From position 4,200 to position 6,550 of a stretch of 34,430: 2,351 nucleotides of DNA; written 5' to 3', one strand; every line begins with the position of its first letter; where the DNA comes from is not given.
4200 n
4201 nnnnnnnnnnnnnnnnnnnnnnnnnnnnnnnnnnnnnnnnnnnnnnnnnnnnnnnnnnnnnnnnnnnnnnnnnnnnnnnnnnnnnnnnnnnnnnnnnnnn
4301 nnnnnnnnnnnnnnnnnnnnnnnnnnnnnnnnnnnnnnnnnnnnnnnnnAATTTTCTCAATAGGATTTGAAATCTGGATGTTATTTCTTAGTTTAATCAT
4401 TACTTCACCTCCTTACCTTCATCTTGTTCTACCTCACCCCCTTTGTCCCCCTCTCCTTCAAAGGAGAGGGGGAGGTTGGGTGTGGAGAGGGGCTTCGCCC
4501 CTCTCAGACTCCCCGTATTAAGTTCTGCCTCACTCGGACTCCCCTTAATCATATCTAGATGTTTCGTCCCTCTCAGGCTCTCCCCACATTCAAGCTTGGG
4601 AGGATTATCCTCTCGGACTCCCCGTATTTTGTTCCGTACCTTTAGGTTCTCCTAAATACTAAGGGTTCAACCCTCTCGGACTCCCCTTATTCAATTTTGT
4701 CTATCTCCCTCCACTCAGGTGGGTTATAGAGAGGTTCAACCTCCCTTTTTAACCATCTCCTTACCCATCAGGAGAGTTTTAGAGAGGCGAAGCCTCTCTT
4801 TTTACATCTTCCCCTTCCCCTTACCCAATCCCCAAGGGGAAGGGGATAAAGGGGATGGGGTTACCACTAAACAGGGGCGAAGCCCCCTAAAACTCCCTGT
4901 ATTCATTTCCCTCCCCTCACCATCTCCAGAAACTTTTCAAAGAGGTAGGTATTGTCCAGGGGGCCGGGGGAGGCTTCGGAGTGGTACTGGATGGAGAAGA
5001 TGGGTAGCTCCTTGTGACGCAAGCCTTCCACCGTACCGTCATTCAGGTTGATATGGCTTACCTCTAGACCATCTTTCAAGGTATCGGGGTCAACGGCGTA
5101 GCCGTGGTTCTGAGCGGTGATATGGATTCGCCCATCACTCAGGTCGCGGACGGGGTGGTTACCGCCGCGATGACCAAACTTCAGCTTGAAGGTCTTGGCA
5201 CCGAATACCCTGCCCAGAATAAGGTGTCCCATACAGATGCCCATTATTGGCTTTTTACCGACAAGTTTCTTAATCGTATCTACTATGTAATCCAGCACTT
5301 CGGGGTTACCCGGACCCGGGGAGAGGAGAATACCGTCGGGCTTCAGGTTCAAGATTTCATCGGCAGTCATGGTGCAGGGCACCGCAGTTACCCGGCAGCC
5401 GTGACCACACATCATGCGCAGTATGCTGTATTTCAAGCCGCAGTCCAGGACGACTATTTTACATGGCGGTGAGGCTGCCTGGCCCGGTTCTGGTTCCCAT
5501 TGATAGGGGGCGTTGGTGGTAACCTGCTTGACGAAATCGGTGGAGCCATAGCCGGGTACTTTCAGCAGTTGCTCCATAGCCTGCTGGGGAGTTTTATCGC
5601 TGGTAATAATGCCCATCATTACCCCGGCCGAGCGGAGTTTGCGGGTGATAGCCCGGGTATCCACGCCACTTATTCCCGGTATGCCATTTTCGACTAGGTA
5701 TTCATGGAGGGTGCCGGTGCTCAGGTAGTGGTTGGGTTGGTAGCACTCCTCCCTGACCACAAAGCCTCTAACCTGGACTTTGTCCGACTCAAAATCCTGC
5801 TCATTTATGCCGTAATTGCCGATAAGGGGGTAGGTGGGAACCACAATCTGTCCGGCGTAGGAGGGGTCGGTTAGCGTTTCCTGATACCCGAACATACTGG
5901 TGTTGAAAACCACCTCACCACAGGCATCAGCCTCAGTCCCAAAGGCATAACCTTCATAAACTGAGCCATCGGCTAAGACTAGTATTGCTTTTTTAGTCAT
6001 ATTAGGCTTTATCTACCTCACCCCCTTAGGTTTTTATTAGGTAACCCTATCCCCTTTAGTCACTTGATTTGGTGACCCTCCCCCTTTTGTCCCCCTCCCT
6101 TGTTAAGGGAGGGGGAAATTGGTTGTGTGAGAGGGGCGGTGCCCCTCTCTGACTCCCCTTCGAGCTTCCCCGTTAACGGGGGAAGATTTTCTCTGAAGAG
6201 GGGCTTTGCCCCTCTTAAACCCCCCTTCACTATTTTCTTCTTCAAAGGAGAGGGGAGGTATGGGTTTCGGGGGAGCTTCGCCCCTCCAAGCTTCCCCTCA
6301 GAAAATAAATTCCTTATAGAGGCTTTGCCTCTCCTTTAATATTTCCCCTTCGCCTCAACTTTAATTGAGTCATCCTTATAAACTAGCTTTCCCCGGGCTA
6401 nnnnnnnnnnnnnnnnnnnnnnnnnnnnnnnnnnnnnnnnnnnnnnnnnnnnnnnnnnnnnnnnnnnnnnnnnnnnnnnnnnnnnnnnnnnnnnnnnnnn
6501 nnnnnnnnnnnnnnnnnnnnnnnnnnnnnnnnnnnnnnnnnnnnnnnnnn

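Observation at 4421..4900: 480-nt repeat array inside the pyrimidine operon with five irregularly spaced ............-tailed mini-hairpins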

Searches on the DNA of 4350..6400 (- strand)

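Call 40: search_rna_families(source=window, start=4350, end=6400, threshold=evalue, max_evalue=5)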
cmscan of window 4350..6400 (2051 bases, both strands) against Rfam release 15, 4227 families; matches with E-value up to 5: 30.
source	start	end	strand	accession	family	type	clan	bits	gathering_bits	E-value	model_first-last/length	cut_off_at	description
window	4682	4841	-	RF03113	Poribacteria-1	Gene; sRNA;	-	26.8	74.2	0.054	1-107/107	no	Poribacteria-1 RNA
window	6180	6305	+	RF00602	SCARNA21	Gene; snRNA; snoRNA; scaRNA;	-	24.5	60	0.012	1-140/140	no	Small Cajal body specific RNA 21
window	6153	6230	-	RF02937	Clostridiales-2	Gene; sRNA;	-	23.3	58.6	0.014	1-82/82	no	Clostridiales-2 RNA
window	4435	4484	+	RF04240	mir-4716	Gene; miRNA;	-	22.8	76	0.11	1-84/84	no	mir-4716 microRNA precursor family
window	6088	6115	-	RF02795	Pab91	Gene; snRNA; snoRNA; HACA-box;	-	22.5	71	0.34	1-57/57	no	Pab91 RNA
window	4433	4486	+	RF04096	mir-4433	Gene; miRNA;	-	22.2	77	0.27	1-83/83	no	mir-4433 microRNA precursor family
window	6094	6227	+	RF03538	Flavi_TBFV_CRE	Cis-reg;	-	22.1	60.5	1.7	1-106/106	no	Tick-borne Flavivirus 3' UTR cis-acting replication element (CRE)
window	4427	4491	+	RF03849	MIR1219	Gene; miRNA;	-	21.5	79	0.31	1-82/82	no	MIR1219 microRNA precursor family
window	6308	6393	-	RF02029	sraA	Gene; sRNA;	-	21.4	56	2.9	1-95/95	no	sraA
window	4767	4869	+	RF02987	GA-cis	Gene; sRNA;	-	21.1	34.7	0.2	1-88/88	no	GA-cis RNA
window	4805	4851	-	RF03406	mir-3099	Gene; miRNA;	-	19.2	95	1.6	1-84/84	no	mir-3099 microRNA precursor family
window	4444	4471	-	RF02795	Pab91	Gene; snRNA; snoRNA; HACA-box;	-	19.1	71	2.3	1-57/57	no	Pab91 RNA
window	4436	4519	-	RF02937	Clostridiales-2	Gene; sRNA;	-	19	58.6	0.26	1-82/82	no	Clostridiales-2 RNA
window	4435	4484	-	RF04240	mir-4716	Gene; miRNA;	-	19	76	1.3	1-84/84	no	mir-4716 microRNA precursor family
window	6091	6118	+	RF02795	Pab91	Gene; snRNA; snoRNA; HACA-box;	-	19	71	2.5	1-57/57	no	Pab91 RNA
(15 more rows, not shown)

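Call 56: search_rna_families(source=window, start=4400, end=4720, threshold=evalue, max_evalue=10)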
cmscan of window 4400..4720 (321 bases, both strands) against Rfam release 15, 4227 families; matches with E-value up to 10: 27.
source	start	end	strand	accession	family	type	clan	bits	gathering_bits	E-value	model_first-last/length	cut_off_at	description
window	4435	4484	+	RF04240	mir-4716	Gene; miRNA;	-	22.8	76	0.018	1-84/84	no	mir-4716 microRNA precursor family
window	4433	4486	+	RF04096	mir-4433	Gene; miRNA;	-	22.2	77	0.042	1-83/83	no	mir-4433 microRNA precursor family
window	4427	4491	+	RF03849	MIR1219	Gene; miRNA;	-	21.5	79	0.049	1-82/82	no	MIR1219 microRNA precursor family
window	4428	4491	+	RF03872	MIR6426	Gene; miRNA;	-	20.7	96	0.11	1-84/84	no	MIR6426 microRNA precursor family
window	4444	4471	-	RF02795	Pab91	Gene; snRNA; snoRNA; HACA-box;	-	19.1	71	0.37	1-57/57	no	Pab91 RNA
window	4436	4519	-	RF02937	Clostridiales-2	Gene; sRNA;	-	19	58.6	0.04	1-82/82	no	Clostridiales-2 RNA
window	4435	4484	-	RF04240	mir-4716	Gene; miRNA;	-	19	76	0.2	1-84/84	no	mir-4716 microRNA precursor family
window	4435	4482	-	RF04096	mir-4433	Gene; miRNA;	-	18.8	77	0.32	1-83/83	no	mir-4433 microRNA precursor family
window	4466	4548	+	RF03778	mir-483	Gene; miRNA;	-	18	60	0.72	1-75/75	no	mir-483 microRNA precursor family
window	4447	4472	-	RF03872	MIR6426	Gene; miRNA;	-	17.8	96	0.61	1-84/84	no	MIR6426 microRNA precursor family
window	4430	4494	+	RF01921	mir-1296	Gene; miRNA;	-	17.8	100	0.77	1-87/87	no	mir-1296 microRNA precursor family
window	4446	4473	-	RF03837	mir-3138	Gene; miRNA;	-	17.8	90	2.2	1-82/82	no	mir-3138 microRNA precursor family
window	4415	4493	+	RF03301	mir-3154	Gene; miRNA;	-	17.7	64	0.88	1-86/86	no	mir-3154 microRNA precursor family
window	4446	4473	-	RF02266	XIST_intron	Gene; lncRNA;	-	17.4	70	1.5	1-68/68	no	XIST 3' intron conserved motif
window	4432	4492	+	RF01015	mir-885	Gene; miRNA;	-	17.1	66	0.62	1-74/74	no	mir-885 microRNA precursor family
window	4446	4473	+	RF02266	XIST_intron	Gene; lncRNA;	-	16.5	70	2.7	1-68/68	no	XIST 3' intron conserved motif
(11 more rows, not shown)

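Call 60: build_rna_model(alignment_id=A4)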
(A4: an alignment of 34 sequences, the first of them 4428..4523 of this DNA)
Model R1 built from alignment A4 (34 sequences, 119 columns); structure: RNAalifold consensus.
model positions 96; base pairs 18; branch points 1; effective number of sequences 2.54; information 0.596 bits per position. Calibrated on 0.2 Mb of random sequence (short: E-values are rough).
structure used (alignment columns):
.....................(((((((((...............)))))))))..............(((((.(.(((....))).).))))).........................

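Call 62: search_with_rna_model(model_id=R1, source=window, filters=off, max_evalue=10)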
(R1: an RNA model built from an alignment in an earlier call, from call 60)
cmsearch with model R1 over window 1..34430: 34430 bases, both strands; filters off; matches with E-value up to 10: 68.
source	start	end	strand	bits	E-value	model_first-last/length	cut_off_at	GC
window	4428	4523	-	104.3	2.9e-26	1-96/96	no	0.59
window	14522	14617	+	101.8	1.3e-25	1-96/96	no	0.53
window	19625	19719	+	79.1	1.6e-19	1-96/96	no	0.46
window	34185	34281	-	74.7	2.4e-18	1-96/96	no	0.48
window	34283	34380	+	71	2.4e-17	1-96/96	no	0.48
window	22515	22611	-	69.8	5e-17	1-96/96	no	0.48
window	6072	6167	-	68.2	1.3e-16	1-96/96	no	0.6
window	4762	4864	+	66.4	4.1e-16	1-96/96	no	0.51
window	22734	22818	+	46.3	9.4e-11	1-96/96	no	0.51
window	6205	6306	-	38.5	1.1e-08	1-96/96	no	0.52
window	14554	14648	-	34.8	1.1e-07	1-96/96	no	0.44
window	4801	4907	-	27.6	9.5e-06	1-96/96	no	0.51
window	4446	4472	+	26.9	1.5e-05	51-77/96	no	0.63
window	6175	6274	+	25.3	3.9e-05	1-96/96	no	0.51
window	22717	22790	-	24.6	6.2e-05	1-96/96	no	0.53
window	4485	4522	+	15.2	0.02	19-83/96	no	0.61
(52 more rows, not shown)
